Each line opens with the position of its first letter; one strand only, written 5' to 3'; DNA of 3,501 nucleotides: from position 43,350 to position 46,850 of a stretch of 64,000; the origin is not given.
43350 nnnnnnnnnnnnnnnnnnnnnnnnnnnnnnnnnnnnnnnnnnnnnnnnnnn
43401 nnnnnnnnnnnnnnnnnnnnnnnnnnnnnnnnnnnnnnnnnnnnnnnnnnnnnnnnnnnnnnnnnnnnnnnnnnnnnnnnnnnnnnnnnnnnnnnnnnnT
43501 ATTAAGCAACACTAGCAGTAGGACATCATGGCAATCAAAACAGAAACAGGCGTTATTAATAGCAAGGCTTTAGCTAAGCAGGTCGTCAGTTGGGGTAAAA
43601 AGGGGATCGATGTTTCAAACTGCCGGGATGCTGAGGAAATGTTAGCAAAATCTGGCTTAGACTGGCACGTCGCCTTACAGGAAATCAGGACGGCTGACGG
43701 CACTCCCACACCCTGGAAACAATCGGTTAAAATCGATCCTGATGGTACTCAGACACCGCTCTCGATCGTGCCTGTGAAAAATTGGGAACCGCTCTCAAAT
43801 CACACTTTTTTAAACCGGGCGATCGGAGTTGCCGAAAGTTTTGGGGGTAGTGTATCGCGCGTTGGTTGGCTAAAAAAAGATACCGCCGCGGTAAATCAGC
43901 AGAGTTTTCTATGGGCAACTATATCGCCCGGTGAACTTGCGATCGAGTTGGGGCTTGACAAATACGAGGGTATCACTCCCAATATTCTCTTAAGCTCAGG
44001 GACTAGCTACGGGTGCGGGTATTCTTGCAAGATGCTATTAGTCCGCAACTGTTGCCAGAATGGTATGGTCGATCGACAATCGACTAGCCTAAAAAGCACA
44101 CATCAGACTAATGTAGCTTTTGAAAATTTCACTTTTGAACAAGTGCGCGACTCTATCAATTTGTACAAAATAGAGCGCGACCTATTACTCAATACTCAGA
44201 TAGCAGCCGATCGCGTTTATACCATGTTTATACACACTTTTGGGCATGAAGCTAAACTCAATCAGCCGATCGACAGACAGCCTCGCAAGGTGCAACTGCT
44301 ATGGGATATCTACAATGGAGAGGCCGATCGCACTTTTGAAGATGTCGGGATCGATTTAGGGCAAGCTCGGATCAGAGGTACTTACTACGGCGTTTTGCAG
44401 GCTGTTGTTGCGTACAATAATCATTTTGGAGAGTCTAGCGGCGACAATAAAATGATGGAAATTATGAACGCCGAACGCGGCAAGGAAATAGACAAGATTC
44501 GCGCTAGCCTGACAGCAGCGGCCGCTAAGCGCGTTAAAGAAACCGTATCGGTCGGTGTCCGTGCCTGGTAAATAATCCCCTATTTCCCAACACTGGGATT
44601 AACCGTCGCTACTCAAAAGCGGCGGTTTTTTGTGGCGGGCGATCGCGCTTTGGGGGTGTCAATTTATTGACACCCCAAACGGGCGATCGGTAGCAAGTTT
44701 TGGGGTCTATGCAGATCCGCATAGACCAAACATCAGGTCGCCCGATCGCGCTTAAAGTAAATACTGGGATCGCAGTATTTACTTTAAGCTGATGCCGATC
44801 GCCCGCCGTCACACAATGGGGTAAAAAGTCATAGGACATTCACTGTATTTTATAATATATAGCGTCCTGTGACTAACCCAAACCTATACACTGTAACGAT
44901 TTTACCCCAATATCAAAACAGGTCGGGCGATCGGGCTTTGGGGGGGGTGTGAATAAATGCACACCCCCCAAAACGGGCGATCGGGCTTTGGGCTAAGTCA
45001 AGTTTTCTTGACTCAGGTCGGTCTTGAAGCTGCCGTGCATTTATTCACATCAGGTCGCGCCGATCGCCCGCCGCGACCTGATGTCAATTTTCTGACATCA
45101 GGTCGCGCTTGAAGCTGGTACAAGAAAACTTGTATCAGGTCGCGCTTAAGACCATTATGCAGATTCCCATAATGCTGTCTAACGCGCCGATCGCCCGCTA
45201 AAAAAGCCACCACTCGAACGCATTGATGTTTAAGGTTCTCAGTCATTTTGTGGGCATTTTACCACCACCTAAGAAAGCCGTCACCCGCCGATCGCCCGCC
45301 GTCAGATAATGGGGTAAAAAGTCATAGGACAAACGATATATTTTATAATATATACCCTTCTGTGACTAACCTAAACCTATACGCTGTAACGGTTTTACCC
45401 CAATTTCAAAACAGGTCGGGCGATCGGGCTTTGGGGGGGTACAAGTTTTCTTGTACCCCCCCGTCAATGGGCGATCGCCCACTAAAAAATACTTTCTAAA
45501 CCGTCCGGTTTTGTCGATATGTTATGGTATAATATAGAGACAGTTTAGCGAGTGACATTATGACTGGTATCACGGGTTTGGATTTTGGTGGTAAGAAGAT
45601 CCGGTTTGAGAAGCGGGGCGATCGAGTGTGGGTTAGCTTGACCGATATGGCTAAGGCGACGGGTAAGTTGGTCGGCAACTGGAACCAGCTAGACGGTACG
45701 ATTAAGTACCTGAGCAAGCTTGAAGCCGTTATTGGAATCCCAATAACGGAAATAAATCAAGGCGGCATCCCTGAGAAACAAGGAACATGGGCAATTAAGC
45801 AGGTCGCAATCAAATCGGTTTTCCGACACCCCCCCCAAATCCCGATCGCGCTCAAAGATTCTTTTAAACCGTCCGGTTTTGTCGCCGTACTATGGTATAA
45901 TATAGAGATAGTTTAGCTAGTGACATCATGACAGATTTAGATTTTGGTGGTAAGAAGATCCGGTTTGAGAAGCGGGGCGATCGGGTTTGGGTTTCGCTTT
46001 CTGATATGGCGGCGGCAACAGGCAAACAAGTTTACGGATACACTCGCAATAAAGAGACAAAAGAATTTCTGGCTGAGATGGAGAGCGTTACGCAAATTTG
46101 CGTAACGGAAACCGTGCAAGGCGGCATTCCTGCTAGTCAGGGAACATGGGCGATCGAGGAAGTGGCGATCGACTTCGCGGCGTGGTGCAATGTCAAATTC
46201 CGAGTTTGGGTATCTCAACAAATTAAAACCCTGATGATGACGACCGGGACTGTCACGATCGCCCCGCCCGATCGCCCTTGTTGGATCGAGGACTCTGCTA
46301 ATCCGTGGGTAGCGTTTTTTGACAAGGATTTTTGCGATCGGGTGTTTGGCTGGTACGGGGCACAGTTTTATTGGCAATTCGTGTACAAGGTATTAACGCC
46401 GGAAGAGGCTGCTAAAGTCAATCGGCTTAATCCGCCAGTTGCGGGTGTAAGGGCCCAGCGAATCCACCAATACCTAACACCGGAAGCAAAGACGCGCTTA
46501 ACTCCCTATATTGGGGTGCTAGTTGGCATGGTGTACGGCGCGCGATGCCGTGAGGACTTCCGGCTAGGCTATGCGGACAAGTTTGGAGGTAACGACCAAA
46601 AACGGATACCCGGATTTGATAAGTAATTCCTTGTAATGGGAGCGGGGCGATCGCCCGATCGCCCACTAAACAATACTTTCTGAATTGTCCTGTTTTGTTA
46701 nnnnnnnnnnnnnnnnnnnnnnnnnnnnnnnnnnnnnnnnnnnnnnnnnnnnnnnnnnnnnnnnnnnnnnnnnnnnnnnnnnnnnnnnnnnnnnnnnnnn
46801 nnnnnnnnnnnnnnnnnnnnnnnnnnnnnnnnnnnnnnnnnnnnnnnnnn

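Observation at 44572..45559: A 1 kb ORF-free region packed with G/C-clamped hairpins, reshuffled palindromic inserts and an alternative three-arm stem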

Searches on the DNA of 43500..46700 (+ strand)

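Call 6: search_dna_similar(query=window:43500-46700:+, collection=phages, mode=near)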
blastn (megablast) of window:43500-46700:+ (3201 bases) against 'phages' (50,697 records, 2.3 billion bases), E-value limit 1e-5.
No match.

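Call 7: search_dna_similar(query=window:43500-46700:+, collection=plasmids, mode=near)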
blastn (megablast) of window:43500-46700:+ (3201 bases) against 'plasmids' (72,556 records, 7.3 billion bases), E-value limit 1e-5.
No match.

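Call 43: search_dna_similar(query=window:44572-45559:+, collection=plasmids, mode=distant, max_evalue=0.01, max_rows=30)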
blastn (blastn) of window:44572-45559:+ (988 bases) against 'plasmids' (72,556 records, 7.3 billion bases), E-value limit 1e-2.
No match.

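Call 44: search_dna_similar(query=window:44572-45559:+, collection=phages, mode=distant, max_evalue=0.01, max_rows=30)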
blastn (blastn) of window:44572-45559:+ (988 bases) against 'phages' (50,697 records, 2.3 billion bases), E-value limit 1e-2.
No match.

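Call 49: search_rna_families(source=window, start=44400, end=45700, threshold=evalue, max_evalue=1)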
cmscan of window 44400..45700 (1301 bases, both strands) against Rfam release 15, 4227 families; matches with E-value up to 1: 2.
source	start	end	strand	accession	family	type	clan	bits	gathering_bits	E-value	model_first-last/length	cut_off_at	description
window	44750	44789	+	RF03556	mir-559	Gene; miRNA;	-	20.4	95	0.7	1-91/91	no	mir-559 microRNA precursor family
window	45463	45491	+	RF03050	RAGATH-25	Gene; sRNA;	-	16.8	49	0.39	1-50/50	no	RAGATH-25 RNA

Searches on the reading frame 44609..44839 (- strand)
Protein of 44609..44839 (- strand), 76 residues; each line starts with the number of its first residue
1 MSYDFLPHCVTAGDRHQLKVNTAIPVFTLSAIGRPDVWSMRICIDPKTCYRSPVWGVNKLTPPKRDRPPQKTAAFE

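Call 75: search_protein_families(library=pfam, proteins=[window:44609-44839:-], max_evalue=1)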
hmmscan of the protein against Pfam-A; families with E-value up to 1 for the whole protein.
window:44609-44839:- (76 aa): 0 families

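Call 76: search_protein_families(library=phrogs, proteins=[window:44609-44839:-], max_evalue=0.001)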
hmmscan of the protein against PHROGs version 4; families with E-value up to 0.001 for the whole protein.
window:44609-44839:- (76 aa): 0 families

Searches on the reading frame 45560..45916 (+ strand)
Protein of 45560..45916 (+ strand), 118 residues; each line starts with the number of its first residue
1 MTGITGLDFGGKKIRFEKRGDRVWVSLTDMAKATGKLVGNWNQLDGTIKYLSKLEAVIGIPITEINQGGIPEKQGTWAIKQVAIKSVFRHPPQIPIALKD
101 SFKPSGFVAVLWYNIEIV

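Call 11: search_protein_families(library=pfam, proteins=[window:45560-45916:+], max_evalue=0.01)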
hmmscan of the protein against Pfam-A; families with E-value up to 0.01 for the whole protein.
window:45560-45916:+ (118 aa): 1 family
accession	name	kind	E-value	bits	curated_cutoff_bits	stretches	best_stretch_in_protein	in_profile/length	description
PF04383.19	KilA-N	-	1.7e-07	31.5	23.8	1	21-84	14-83/107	KilA-N domain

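Call 76: search_protein_families(library=phrogs, proteins=[window:45560-45916:+], max_evalue=0.001)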
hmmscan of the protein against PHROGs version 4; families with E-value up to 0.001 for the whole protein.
window:45560-45916:+ (118 aa): 3 families
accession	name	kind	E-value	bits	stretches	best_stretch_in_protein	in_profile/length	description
phrog_129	-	transcription regulation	1.3e-09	39.3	1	7-84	6-87/273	transcriptional regulator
phrog_13826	-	unknown function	2.4e-06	28.8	1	4-59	3-55/84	-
phrog_1136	-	unknown function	7.7e-05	23.5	1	1-85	1-83/244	-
